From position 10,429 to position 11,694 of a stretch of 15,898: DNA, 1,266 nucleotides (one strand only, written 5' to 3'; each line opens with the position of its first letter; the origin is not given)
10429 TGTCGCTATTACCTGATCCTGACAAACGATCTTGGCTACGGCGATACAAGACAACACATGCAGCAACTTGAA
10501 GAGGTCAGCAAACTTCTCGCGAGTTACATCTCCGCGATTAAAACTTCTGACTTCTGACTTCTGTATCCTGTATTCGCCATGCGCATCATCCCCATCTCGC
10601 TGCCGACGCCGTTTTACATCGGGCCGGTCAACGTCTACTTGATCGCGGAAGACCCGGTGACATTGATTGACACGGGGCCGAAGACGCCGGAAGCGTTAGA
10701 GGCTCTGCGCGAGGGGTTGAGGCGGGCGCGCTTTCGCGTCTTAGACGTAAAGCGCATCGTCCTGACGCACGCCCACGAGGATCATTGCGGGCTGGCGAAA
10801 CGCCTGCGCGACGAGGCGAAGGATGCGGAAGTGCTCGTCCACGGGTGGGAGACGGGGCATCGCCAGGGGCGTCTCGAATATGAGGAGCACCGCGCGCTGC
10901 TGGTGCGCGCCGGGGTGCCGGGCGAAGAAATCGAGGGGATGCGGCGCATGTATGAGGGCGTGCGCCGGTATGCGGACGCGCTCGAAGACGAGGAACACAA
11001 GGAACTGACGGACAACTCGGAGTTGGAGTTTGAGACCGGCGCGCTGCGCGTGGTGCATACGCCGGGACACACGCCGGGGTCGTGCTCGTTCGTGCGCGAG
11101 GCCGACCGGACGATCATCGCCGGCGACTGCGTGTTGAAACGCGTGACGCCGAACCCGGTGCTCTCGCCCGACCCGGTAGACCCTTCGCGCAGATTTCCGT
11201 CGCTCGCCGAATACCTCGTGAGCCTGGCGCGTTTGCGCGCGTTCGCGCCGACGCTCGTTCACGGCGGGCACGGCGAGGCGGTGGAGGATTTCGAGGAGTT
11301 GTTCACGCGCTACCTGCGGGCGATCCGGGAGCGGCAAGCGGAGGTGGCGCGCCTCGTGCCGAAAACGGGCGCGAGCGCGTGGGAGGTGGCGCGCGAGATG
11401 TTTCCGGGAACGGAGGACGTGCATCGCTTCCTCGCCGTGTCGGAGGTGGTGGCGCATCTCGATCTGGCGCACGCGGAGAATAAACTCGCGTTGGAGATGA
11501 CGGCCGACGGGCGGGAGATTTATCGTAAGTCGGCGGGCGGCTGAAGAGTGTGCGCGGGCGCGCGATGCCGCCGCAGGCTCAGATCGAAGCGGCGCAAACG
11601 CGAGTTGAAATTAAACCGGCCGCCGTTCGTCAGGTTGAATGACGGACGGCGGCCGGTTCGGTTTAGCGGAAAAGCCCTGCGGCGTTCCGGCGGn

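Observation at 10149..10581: Four-helix-bundle (23S rRNA-IVS/Avd-like) gene nested between inverted heptamer arrays: an IVS-like 'gene in a hairpin loop' cassette inside an mRNA operon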

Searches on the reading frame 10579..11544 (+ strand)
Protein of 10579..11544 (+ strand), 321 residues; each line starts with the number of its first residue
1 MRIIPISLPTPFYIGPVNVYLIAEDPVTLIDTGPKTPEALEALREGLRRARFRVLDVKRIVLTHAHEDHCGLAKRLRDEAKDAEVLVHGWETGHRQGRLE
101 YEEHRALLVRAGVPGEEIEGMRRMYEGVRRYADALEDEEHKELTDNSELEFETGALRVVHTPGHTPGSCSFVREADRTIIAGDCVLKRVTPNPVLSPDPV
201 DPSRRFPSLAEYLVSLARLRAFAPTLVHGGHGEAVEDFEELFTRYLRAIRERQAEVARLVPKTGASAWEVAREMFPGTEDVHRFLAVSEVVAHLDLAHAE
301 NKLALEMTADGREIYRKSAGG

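Call 8: search_protein_families(library=pfam, proteins=[window:10579-11544:+])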
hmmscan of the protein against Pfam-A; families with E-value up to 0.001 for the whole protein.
window:10579-11544:+ (321 aa): 2 families
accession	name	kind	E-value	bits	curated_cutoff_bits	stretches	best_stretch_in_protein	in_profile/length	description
PF00753.33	Lactamase_B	-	5.3e-29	102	22.7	1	15-231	4-196/196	Metallo-beta-lactamase superfamily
PF12706.13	Lactamase_B_2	-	8e-05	22.8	27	1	29-88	4-63/200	Beta-lactamase superfamily domain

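Call 29: search_protein_families(library=ncbifam, proteins=[window:10579-11544:+])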
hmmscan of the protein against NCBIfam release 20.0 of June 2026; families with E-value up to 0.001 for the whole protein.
window:10579-11544:+ (321 aa): 25 families
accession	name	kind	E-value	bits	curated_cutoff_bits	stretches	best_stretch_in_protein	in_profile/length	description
NF053820.1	MBLfold_Strvi7410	exception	6.7e-27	94.8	525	1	14-294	21-320/343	Strvi_7410 family MBL fold metallo-hydrolase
NF033105.1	bla_subclass_B3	equivalog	1.2e-13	50.9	240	2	19-87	25-91/257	subclass B3 metallo-beta-lactamase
NF012229.1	bla_class_B_core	domain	7.2e-12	45.7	100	1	13-172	12-137/139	metallo-beta-lactamase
NF012101.1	blaGOB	exception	2.7e-09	36.8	560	1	18-80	53-114/290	GOB family subclass B3 metallo-beta-lactamase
TIGR03413.1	GSH_gloB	equivalog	2.8e-09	36.7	200.8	0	139-186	82-129/248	hydroxyacylglutathione hydrolase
NF047979.1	lactonase_AidB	equivalog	2.3e-08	33.7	360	1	17-184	51-206/271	AidB family quorum-quenching N-acyl homoserine lactonase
NF033184.1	B3_Acin_new1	exception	1.2e-07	31.1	580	1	17-80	49-111/283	putative subclass B3 metallo-beta-lactamase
NF000454.2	blaCPS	exception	6.4e-07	29.3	620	0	143-176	154-187/290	CPS family subclass B3 metallo-beta-lactamase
TIGR04558.1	SoxH_rel_PQQ_1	hypoth_equivalog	1.3e-06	27.7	300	0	124-258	117-242/285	quinoprotein relay system zinc metallohydrolase 1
NF000458.2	blaPEDO-2_fam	exception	1.9e-06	27.5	550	0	143-174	154-185/285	PEDO-2 family subclass B3 metallo-beta-lactamase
TIGR04559.1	SoxH_rel_PQQ_2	hypoth_equivalog_domain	4e-06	26.4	280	1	21-251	35-235/283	quinoprotein relay system zinc metallohydrolase 2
NF000455.2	blaESP-1_fam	exception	9.6e-06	25.3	600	0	143-175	154-186/290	ESP-1 family subclass B3 metallo-beta-lactamase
NF040874.1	blaPJM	exception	1.7e-05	24.5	630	0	27-77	69-117/301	PJM family subclass B3 metallo-beta-lactamase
NF000427.2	blaCAU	exception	1.8e-05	24.2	500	0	21-79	30-88/262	CAU/MBL1b family subclass B3 metallo-beta-lactamase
NF045700.1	AHLLactAttM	equivalog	8.1e-05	22.3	390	0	146-175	161-189/257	AttM family quorum-quenching N-acyl homoserine lactonase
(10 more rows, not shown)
